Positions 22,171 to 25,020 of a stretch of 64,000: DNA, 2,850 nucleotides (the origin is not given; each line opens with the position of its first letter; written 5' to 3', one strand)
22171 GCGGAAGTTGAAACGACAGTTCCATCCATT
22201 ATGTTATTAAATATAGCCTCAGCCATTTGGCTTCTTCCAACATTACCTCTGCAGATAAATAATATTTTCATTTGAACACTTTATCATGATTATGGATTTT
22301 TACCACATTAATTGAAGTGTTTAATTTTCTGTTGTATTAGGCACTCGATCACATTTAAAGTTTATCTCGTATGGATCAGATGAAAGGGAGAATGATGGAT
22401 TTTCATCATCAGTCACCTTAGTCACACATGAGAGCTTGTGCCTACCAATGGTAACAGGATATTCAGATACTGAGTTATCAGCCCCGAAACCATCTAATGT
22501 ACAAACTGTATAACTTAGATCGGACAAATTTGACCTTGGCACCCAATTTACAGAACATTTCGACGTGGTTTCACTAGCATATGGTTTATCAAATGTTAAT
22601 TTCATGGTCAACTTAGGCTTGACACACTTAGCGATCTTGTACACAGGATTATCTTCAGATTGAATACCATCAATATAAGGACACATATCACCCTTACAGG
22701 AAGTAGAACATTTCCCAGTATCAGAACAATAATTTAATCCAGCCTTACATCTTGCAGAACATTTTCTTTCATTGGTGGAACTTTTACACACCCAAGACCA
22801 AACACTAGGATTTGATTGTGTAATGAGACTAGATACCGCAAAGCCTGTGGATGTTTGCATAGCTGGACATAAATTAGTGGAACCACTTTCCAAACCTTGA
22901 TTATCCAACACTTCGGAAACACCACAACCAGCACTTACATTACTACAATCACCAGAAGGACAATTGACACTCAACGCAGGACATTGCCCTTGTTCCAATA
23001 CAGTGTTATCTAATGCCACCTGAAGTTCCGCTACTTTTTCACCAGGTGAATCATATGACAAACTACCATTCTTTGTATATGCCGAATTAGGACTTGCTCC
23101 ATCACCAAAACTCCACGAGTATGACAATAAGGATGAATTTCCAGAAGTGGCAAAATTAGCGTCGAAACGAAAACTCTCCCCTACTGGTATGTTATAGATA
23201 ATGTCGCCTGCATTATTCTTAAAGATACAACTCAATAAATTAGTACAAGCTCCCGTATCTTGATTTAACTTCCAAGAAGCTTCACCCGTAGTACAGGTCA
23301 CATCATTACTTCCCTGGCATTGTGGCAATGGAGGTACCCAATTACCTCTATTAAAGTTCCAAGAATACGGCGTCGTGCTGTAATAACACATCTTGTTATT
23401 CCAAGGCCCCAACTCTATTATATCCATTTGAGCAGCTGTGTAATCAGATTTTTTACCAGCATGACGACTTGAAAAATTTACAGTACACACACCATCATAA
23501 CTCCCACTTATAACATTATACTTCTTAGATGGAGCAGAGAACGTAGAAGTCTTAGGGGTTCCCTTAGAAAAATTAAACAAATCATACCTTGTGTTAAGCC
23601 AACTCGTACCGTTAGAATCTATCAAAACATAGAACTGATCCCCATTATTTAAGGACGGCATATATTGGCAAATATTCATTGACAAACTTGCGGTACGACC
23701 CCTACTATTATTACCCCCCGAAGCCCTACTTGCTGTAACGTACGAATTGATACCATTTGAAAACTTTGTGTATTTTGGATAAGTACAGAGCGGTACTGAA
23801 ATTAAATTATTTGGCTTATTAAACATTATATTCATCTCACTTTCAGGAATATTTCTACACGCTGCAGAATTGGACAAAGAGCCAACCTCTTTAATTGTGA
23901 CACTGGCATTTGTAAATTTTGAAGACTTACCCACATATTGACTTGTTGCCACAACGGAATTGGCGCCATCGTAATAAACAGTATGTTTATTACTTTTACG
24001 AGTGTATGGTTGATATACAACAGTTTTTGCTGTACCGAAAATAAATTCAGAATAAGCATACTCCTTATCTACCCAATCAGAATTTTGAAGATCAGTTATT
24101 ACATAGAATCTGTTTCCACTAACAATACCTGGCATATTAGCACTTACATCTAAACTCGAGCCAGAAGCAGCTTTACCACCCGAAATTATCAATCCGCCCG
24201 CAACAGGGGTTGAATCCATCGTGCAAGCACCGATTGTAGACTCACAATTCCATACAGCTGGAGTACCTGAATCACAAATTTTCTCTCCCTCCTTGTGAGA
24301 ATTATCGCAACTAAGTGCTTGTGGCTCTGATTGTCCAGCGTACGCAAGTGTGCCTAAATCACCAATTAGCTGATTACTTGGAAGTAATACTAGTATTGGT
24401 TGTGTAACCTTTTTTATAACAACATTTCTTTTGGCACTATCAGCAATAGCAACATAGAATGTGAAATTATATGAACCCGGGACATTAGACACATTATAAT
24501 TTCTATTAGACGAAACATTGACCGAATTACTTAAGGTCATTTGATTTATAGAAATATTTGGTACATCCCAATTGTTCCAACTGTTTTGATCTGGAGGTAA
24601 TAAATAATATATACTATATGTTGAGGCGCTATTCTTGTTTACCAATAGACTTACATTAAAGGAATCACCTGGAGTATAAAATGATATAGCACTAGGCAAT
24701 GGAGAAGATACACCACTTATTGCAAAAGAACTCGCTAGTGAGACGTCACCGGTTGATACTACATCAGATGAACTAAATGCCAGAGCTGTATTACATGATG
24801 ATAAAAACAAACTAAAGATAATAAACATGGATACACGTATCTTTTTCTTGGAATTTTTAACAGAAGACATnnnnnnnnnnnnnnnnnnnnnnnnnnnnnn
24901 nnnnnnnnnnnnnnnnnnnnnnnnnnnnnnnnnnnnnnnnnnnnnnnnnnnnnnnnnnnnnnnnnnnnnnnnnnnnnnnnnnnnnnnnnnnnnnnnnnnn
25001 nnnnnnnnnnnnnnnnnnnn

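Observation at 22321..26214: Giant Cys-rich surface protein with an internal TM pair and a lipobox-like motif, placed next to the pilus locus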

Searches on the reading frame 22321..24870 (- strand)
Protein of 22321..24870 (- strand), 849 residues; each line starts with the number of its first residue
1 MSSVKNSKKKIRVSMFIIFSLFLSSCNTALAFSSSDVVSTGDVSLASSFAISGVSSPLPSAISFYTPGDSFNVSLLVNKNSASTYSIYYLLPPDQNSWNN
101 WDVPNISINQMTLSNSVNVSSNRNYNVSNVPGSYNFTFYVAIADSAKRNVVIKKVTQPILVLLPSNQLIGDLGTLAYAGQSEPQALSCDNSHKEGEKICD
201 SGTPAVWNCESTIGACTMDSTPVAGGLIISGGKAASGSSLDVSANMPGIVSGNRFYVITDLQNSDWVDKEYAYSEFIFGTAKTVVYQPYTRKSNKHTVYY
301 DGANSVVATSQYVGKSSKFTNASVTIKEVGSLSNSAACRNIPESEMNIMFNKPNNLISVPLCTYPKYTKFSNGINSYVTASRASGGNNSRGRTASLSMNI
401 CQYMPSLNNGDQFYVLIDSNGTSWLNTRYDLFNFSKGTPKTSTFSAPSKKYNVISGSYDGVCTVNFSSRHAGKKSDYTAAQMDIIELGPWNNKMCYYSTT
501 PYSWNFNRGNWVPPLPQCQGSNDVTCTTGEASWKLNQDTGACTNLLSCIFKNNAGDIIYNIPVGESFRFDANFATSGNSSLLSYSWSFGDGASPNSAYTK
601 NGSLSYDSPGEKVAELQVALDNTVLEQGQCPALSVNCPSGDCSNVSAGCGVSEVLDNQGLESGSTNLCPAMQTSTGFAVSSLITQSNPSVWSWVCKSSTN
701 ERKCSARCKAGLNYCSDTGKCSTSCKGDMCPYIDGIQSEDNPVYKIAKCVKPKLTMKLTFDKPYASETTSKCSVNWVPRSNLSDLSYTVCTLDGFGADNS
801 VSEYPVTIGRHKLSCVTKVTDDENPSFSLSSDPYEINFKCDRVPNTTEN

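Call 4: search_protein_families(library=pfam, proteins=[window:22321-24870:-], max_evalue=1)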
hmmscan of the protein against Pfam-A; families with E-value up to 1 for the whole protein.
window:22321-24870:- (849 aa): 2 families
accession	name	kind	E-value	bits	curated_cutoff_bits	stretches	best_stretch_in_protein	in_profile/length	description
PF18911.6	PKD_4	-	1.3e-08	35.2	27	1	561-622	14-72/85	PKD domain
PF00801.26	PKD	-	0.015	15.7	23.5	1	562-615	12-62/80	PKD domain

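Call 35: search_protein_representatives(alignment_id=A2)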
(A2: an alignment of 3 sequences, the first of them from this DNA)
Query: 3 sequences, 824 profile positions. Proteins with E-value up to 0.001 (for the whole library): 779; up to 1e-10: 166; up to 1e-30: 23. The best 150 are listed.
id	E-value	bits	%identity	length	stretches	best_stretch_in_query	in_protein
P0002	0.0e+00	1574.5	-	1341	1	1-824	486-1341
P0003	0.0e+00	1463.9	-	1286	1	1-824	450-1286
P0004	3.2e-271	918.5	-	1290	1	1-823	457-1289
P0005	2.6e-116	406.1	-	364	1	459-823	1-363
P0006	5.9e-82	292.4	-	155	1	672-824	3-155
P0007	2.0e-58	214.6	-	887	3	609-824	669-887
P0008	2.6e-57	210.9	-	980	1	610-824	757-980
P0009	6.5e-55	203.0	-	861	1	618-824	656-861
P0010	3.7e-52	193.9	-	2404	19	535-593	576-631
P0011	1.3e-49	185.5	-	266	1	622-824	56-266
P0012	1.1e-48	182.3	-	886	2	333-480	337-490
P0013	2.7e-47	177.8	-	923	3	368-519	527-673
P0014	9.2e-43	162.8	-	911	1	168-527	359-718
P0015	8.6e-41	156.3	-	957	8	517-610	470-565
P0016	6.8e-40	153.3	-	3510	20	550-610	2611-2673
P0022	2.7e-32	128.2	-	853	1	618-822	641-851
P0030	1.1e-25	106.3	-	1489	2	309-475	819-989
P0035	1.1e-24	103.0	-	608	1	184-479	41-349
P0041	9.6e-23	96.6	-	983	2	368-493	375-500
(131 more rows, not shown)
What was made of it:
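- The orthogroup is rare, with four lineages among 1.84 billion representatives (call 35).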

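Call 38: predict_structure(alignment_id=A2)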
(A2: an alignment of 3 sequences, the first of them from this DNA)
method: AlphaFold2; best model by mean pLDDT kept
length: 818 residues; sequences in the alignment: 3
mean_pLDDT: 48.1   pTM: 0.28
mean pLDDT of the five models: 48.1, 46.3, 45.9, 44.2, 43.2
residues with pLDDT >= 90: 0; 70-90: 127; 50-70: 197; < 50: 494
segments of 3 or more residues with pLDDT < 50: 1-9, 25-31, 131-206, 231-238, 257-261, 284-290, 302-358, 390-396, 415-419, 442-447, 465-551, 561-579, 587-589, 591-677, 685-688, 694-755, 766-776, 787-802, 808-818
pLDDT, mean of each block of 10 residues (from residue 1): 40 57 45 61 66 78 68 78 74 68 75 75 69 30 25 38 38 35 35 32 44 58 64 44 71 61 67 72 49 57 38 32 27 30 40 45 71 73 66 49 81 55 77 73 48 63 43 40 40 24 25 33 37 32 34 53 44 45 51 44 38 25 27 25 20 30 35 42 49 44 41 39 36 40 40 47 50 49 52 41 49 32
secondary structure, 60 per line:
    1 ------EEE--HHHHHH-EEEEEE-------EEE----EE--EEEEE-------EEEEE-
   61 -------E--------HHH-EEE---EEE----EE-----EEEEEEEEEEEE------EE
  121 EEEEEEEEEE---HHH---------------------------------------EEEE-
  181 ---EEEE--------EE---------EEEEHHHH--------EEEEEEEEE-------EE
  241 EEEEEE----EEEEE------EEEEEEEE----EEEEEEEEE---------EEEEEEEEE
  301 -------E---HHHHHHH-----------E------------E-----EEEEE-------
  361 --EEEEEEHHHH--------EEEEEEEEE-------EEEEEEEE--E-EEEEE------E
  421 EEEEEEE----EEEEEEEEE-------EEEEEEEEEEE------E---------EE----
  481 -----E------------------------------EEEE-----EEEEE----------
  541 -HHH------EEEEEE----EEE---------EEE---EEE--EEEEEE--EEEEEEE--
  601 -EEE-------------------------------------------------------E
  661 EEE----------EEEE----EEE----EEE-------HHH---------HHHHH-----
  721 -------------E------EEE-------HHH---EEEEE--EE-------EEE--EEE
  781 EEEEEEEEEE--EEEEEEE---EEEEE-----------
elements in order (helices of 4 or more, strands of 3 or more residues): E7-9 H12-17 E19-24 E32-34 E43-47 E55-59 E81-83 E87-89 E101-112 E119-130 E176-179 E184-187 E207-210 H211-214 E223-231 E239-246 E251-255 E262-269 E274-282 E292-300 H312-318 E349-353 E363-368 H369-372 E381-389 E397-404 E409-413 E420-427 E432-440 E448-458 E517-520 E526-530 E551-556 E561-563 E573-575 E579-581 E584-589 E592-598 E602-604 E660-663 E674-677 E682-684 E689-691 H711-715 E741-743 E757-761 E773-775 E778-790 E793-799 E803-807
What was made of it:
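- The whole C-module model reached only pLDDT 48 (call 38).
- Tried and rejected: AlphaFold2 of the whole 818-aa C module: with 3 sequences it gave pLDDT 48 and was unusable for fold search (call 38).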

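Call 43: search_protein_families(library=ncbifam, proteins=[P0007, P0008, P0012, P0041, P0022], max_evalue=0.01)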
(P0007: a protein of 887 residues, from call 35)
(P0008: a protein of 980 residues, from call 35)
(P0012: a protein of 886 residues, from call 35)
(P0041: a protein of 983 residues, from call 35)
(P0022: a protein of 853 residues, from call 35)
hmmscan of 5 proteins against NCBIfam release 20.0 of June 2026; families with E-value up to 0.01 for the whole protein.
P0007 (887 aa): 0 families

P0008 (980 aa): 0 families

P0012 (886 aa): 1 family
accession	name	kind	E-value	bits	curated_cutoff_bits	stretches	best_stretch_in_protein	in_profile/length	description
NF003678.0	PRK05305.1-2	equivalog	0.00098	18.5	225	0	468-526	74-132/218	phosphatidylserine decarboxylase family protein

P0041 (983 aa): 1 family
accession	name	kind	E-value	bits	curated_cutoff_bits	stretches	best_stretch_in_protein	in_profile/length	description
NF058670.1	sorting_LPXTATN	domain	0.0026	18.1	32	1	265-291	5-31/32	LPxTATN C-terminal sorting signal domain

P0022 (853 aa): 0 families
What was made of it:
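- On Sortase substrate (LPXTG-type sorting signal): NF058670 gave 18 bits against a cutoff of 32, on TM plus tail only (call 43).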

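Call 44: search_protein_families(library=pfam, proteins=[P0004, P0007, P0008, P0012, P0041, P0022, P0013, P0030], max_evalue=0.01)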
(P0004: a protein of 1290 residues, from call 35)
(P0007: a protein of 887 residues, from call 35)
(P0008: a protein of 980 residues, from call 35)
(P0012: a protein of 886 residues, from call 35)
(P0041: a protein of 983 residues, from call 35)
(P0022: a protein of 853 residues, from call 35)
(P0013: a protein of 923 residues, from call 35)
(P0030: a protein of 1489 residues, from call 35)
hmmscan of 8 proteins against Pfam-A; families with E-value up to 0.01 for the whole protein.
P0004 (1290 aa): 0 families

P0007 (887 aa): 0 families

P0008 (980 aa): 3 families
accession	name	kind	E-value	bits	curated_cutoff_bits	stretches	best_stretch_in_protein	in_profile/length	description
PF16656.11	Pur_ac_phosph_N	-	2.6e-07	31.6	30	1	666-748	9-90/93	Purple acid Phosphatase, N-terminal domain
PF00041.27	fn3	-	0.00047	20.8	25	1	659-749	3-80/84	Fibronectin type III domain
PF25788.1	Ig_Rha78A_N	-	0.0012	19.5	27.4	1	676-752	23-99/105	Rha78A-like, N-terminal immunoglobulin domain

P0012 (886 aa): 1 family
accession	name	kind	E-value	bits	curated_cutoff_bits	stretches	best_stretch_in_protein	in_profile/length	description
PF22005.2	WWE_1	-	2.2e-05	25.1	27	0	416-456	17-57/72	Parp14 WWE domain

P0041 (983 aa): 2 families
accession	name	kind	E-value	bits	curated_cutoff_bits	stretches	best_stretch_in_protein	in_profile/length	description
PF10409.15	PTEN_C2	-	0.0037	17.4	27.1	0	895-935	13-53/133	C2 domain of PTEN tumour-suppressor protein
PF14264.12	Glucos_trans_II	-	0.0075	15.9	30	0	264-313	233-288/317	Glucosyl transferase GtrII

P0022 (853 aa): 0 families

P0013 (923 aa): 0 families

P0030 (1489 aa): 6 families
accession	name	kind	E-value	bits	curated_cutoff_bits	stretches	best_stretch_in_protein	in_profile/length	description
PF00041.27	fn3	-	9.5e-44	148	25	5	200-283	3-82/84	Fibronectin type III domain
PF09479.16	Flg_new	-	9.3e-15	54.9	27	1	29-96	1-64/65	Listeria-Bacteroides repeat domain (List_Bact_rpt)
PF25059.1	FN3_DSCAM-DSCAML_C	-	3e-14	53.6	39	0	244-277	39-72/89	DSCAM/DSCAML C-terminal Fn3-like domain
PF16656.11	Pur_ac_phosph_N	-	1.9e-07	32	30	0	331-367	53-86/93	Purple acid Phosphatase, N-terminal domain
PF17425.8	Arylsulfotran_N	-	3.1e-07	30.8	24.2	0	338-367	53-78/88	Arylsulfotransferase Ig-like domain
PF10179.15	NDNF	-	4e-05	24.1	27.3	0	427-459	85-117/127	Neuron-derived neurotrophic factor, first Fn(III) domain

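Call 45: find_encoding_contigs(protein=P0004, flank=10000, max_places=2)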
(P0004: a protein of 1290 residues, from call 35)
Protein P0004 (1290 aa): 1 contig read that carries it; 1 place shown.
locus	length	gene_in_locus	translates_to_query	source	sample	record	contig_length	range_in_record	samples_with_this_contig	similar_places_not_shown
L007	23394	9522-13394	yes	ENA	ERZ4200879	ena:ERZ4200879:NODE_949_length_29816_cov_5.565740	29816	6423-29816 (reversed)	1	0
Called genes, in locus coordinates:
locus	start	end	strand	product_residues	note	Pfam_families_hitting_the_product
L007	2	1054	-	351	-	?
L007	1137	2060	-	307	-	PF02481:DNA_processg_A, PF17782:WHD_DprA (weak)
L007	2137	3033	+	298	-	PF02403:Seryl_tRNA_N, PF00587:tRNA-synt_2b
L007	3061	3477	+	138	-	PF00587:tRNA-synt_2b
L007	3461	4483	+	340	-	-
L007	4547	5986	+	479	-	PF00768:Peptidase_S11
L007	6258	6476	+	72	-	-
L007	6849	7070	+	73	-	-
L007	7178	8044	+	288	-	PF02535:Zip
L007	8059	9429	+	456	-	PF01702:TGT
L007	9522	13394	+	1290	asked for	-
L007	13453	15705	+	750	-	PF04851:ResIII, PF17757:UvrB_inter, PF27431:UvrB_3rd, PF00271:Helicase_C, PF12344:UvrB, PF02151:UVR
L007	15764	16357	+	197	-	-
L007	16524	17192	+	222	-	PF00406:ADK, PF13207:AAA_17 (weak)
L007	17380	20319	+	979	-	PF00005:ABC_tran (faint), PF02463:SMC_N (faint), PF13191:AAA_16 (faint), PF13555:AAA_29 (faint), PF20703:nSTAND1 (faint), PF13304:AAA_21 (faint), PF17760:UvrA_inter, PF00684:DnaJ_CXXCXGXG (faint)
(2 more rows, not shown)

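Call 46: find_encoding_contigs(protein=P0009, flank=10000, max_places=2)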
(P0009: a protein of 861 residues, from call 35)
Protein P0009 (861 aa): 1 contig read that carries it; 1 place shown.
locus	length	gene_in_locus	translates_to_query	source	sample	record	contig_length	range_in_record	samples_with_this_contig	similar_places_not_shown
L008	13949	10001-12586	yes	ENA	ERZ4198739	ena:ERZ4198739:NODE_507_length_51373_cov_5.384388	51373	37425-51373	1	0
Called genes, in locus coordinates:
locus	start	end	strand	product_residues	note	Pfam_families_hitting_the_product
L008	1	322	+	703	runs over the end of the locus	PF04851:ResIII, PF17757:UvrB_inter, PF27431:UvrB_3rd, PF00271:Helicase_C, PF12344:UvrB, PF02151:UVR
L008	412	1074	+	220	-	PF00406:ADK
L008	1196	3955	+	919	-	PF00005:ABC_tran (faint), PF02463:SMC_N (faint), PF13191:AAA_16 (faint), PF13555:AAA_29 (faint), PF20703:nSTAND1 (faint), PF13304:AAA_21 (faint), PF17760:UvrA_inter, PF00684:DnaJ_CXXCXGXG (faint)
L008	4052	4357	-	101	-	-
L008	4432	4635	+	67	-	-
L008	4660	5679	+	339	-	PF27096:UvrC_M, PF08459:UvrC_RNaseH_dom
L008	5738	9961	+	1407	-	-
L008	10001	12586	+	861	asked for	-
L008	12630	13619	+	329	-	PF01820:Dala_Dala_lig_N (weak), PF01071:GARS_A (faint), PF02655:ATP-grasp_3 (weak), PF02786:CPSase_L_D2, PF07478:Dala_Dala_lig_C, PF13535:ATP-grasp_4 (weak)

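Call 47: find_encoding_contigs(protein=P0012, flank=10000, max_places=2)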
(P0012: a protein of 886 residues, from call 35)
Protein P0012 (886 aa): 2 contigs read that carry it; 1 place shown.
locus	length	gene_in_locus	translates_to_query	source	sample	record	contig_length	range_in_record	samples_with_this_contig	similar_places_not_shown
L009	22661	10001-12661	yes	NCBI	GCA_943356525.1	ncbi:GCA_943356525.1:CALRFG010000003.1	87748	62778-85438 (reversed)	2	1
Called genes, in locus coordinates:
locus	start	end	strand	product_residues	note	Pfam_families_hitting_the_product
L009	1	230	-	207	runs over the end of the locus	-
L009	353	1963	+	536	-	PF04851:ResIII, PF00270:DEAD, PF00271:Helicase_C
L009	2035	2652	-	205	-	-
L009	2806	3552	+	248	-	PF01145:Band_7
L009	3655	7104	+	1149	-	PF00133:tRNA-synt_1, PF09334:tRNA-synt_1g, PF00300:His_Phos_1, PF00133:tRNA-synt_1, PF09334:tRNA-synt_1g, PF01406:tRNA-synt_1e (weak), PF08264:Anticodon_1, PF19302:DUF5915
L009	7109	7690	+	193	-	PF11967:RecO_N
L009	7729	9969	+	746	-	-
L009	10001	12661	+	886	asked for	PF22005:WWE_1 (faint)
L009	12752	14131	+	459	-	PF28494:GlyRS_ins_1 (faint), PF00587:tRNA-synt_2b, PF03129:HGTP_anticodon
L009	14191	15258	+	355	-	PF01594:AI-2E_transport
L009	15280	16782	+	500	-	PF00133:tRNA-synt_1, PF01406:tRNA-synt_1e (faint), PF09334:tRNA-synt_1g, PF00133:tRNA-synt_1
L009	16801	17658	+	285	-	PF01026:TatD_DNase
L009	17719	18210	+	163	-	PF01250:Ribosomal_S6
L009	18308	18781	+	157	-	PF00436:SSB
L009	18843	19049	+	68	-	PF01084:Ribosomal_S18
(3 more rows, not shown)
